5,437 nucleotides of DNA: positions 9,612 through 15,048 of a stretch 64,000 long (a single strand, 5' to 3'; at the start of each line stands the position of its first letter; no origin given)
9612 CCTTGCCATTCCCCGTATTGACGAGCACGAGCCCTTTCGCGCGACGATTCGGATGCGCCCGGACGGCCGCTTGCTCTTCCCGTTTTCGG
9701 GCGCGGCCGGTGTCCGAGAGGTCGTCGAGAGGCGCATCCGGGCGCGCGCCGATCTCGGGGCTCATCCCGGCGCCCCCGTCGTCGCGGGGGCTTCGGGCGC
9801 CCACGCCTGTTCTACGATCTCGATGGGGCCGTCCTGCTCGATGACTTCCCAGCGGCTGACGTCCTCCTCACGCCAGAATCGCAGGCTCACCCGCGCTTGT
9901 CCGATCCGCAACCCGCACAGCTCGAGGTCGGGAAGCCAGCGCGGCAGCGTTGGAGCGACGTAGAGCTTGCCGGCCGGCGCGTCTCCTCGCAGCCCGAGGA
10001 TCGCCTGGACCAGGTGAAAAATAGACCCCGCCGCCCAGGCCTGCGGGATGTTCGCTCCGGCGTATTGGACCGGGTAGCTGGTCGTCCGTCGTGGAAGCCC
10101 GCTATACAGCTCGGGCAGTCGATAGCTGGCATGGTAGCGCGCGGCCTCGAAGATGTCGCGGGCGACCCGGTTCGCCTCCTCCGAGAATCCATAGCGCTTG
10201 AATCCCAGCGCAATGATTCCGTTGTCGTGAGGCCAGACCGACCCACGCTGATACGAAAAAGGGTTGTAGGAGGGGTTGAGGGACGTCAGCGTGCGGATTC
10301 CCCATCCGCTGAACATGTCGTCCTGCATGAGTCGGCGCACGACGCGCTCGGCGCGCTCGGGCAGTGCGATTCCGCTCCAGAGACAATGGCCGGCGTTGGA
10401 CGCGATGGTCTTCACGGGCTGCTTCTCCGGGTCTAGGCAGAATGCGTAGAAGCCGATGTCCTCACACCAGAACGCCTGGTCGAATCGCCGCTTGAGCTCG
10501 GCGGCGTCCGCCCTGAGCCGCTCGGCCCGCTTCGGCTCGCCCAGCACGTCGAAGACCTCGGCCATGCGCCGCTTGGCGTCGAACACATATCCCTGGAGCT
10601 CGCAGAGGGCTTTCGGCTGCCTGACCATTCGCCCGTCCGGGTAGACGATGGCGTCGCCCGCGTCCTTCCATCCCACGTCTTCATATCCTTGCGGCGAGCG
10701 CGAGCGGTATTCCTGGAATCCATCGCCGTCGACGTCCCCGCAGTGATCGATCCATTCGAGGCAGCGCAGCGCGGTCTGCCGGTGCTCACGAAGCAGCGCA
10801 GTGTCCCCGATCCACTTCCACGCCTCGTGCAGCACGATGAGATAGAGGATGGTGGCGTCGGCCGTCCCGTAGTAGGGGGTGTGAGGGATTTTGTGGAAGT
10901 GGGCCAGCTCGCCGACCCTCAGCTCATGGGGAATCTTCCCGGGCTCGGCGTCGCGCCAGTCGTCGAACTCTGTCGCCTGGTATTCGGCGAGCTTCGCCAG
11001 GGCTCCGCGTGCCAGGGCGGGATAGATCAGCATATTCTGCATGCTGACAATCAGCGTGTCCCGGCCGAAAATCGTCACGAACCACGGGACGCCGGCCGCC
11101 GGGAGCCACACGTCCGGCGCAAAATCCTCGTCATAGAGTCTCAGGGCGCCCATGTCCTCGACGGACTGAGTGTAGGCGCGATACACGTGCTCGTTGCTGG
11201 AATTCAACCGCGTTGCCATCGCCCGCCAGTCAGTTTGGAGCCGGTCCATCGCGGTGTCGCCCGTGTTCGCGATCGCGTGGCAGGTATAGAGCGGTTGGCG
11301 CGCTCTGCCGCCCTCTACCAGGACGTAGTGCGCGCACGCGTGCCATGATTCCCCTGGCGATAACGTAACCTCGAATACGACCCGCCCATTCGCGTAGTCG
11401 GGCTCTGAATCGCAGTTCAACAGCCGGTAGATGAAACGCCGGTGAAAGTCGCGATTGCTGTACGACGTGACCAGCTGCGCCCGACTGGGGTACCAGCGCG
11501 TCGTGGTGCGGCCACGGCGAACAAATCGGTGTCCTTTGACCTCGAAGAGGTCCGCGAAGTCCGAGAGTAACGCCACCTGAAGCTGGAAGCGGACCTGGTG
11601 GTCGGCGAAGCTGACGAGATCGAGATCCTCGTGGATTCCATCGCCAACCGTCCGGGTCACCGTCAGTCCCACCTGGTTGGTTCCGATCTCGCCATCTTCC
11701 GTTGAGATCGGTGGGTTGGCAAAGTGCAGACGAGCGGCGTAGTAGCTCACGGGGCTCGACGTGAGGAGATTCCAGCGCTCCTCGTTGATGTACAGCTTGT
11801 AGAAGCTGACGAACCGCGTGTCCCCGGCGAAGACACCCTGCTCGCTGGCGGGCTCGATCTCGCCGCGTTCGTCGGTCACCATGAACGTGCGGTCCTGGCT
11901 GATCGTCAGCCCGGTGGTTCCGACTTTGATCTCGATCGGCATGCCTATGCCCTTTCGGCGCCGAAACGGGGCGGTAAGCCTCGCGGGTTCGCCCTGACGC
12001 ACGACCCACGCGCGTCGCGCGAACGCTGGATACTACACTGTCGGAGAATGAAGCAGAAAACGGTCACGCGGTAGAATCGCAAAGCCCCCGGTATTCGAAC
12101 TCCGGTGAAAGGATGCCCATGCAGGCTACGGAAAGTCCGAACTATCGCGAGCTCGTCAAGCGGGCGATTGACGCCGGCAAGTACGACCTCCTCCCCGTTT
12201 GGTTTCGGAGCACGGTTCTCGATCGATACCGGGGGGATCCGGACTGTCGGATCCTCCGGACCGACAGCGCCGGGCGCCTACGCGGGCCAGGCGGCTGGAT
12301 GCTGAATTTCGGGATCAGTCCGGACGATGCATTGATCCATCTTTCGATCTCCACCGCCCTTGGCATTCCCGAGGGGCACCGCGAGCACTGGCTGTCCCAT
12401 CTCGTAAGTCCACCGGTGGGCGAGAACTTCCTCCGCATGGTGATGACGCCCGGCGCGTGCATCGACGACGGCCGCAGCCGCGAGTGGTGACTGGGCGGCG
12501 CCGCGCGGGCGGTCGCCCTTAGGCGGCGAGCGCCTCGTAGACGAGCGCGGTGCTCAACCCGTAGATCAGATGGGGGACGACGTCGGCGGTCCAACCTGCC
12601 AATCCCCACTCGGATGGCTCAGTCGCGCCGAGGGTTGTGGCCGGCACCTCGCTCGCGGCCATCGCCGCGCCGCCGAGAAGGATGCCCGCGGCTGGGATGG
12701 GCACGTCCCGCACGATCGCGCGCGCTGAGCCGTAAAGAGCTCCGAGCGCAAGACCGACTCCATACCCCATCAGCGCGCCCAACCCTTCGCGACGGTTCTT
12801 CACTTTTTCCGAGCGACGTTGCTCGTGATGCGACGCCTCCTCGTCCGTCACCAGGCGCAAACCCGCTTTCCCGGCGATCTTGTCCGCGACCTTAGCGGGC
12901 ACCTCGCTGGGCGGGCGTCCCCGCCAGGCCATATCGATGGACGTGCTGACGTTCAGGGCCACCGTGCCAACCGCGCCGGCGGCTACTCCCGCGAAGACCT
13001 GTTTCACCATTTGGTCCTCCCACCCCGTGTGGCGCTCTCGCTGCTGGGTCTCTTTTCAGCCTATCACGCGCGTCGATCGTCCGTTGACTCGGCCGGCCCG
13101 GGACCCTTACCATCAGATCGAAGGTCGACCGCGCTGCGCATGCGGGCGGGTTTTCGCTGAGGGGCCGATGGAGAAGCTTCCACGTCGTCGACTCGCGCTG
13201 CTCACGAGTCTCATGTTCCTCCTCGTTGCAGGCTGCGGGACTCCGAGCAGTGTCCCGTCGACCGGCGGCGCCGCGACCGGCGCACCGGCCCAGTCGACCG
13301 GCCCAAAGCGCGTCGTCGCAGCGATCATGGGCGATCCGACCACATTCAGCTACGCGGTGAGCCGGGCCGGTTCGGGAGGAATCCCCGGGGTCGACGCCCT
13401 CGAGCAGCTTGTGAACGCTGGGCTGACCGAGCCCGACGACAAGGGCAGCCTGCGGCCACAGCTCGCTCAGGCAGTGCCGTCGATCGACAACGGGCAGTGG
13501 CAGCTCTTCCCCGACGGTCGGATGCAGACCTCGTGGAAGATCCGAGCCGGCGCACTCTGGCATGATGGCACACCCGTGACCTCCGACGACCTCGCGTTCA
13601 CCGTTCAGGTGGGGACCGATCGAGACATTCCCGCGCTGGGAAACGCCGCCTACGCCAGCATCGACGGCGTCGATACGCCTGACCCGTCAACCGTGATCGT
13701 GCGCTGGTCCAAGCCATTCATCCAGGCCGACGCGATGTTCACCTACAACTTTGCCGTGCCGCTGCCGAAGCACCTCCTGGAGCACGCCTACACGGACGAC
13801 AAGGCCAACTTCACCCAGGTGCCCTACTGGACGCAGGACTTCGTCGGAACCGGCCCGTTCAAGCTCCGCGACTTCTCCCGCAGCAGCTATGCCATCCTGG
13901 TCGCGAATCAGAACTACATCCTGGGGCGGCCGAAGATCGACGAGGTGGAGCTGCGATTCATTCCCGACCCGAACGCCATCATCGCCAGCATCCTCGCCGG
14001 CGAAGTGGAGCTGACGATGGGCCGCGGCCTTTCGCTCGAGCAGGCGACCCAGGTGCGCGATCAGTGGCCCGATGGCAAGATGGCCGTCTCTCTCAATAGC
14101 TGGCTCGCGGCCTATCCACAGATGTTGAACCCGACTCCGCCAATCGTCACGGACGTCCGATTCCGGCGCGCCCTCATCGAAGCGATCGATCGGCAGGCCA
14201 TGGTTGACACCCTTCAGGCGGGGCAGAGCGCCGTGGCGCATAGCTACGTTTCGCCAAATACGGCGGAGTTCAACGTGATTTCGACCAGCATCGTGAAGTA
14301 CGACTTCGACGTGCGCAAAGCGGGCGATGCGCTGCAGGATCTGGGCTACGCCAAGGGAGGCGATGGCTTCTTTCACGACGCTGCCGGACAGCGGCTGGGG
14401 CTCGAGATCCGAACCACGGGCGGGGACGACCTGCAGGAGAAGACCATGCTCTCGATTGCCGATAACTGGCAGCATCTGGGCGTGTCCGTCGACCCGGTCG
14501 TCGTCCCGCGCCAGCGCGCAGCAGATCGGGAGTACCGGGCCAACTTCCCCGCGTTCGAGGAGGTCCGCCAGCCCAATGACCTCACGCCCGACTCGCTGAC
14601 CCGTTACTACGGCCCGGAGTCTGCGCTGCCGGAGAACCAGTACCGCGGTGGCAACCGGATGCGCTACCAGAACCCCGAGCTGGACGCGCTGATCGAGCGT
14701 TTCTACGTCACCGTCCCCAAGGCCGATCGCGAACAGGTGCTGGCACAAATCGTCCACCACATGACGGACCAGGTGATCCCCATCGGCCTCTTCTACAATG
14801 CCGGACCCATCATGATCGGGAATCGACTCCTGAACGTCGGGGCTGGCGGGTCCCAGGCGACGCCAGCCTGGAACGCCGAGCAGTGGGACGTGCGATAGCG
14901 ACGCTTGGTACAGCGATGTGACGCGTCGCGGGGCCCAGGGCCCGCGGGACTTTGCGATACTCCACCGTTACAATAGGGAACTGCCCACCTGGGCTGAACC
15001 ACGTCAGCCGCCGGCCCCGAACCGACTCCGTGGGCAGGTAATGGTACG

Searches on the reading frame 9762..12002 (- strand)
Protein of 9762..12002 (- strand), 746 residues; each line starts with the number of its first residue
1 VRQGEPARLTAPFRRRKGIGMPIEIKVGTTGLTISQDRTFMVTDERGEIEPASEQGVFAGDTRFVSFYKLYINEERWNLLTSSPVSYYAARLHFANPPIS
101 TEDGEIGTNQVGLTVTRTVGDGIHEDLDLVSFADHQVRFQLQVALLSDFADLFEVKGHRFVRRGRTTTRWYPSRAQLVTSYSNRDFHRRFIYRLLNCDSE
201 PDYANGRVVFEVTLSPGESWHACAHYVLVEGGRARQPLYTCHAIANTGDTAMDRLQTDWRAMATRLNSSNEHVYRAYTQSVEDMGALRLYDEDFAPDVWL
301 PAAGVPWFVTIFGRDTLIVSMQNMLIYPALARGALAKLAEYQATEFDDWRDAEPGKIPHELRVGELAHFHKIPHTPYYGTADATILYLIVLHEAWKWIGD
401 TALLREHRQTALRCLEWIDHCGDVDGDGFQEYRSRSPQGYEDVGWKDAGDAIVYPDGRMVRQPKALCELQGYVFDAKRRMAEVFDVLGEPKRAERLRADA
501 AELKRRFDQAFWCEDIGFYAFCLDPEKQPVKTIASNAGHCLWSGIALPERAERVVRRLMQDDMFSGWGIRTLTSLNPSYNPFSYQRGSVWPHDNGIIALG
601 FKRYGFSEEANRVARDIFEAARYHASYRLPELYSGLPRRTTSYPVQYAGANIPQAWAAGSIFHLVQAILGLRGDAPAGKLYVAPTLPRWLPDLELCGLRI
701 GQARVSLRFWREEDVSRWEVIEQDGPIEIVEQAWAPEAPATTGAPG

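Call 67: search_protein_families(library=pfam, proteins=[window:9762-12002:-], max_evalue=0.0001)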
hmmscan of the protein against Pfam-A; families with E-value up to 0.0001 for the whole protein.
window:9762-12002:- (746 aa): 4 families
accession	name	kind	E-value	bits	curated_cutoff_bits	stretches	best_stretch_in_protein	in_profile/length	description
PF14742.11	GDE_N_bis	-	2e-46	158.6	22.1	1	34-224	1-193/194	N-terminal domain of (some) glycogen debranching enzymes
PF22422.2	MGH1-like_GH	-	4.7e-16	59.7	27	1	438-627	146-334/356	Mannosylglycerate hydrolase MGH1-like glycoside hydrolase domain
PF06202.20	GDE_C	-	6.1e-07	29.1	21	1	302-661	19-365/367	Amylo-alpha-1,6-glucosidase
PF01204.24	Trehalase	-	4.2e-05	23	21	1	469-618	309-459/512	Trehalase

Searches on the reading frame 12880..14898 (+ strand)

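Call 67: search_protein_families(library=pfam, proteins=[window:12880-14898:+], max_evalue=0.0001)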
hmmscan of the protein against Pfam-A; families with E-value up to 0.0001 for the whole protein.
window:12880-14898:+ (672 aa): 1 family
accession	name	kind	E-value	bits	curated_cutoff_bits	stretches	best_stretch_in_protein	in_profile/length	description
PF00496.27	SBP_bac_5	-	1.1e-52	179.8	32.4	1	216-577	18-360/368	Bacterial extracellular solute-binding proteins, family 5 Middle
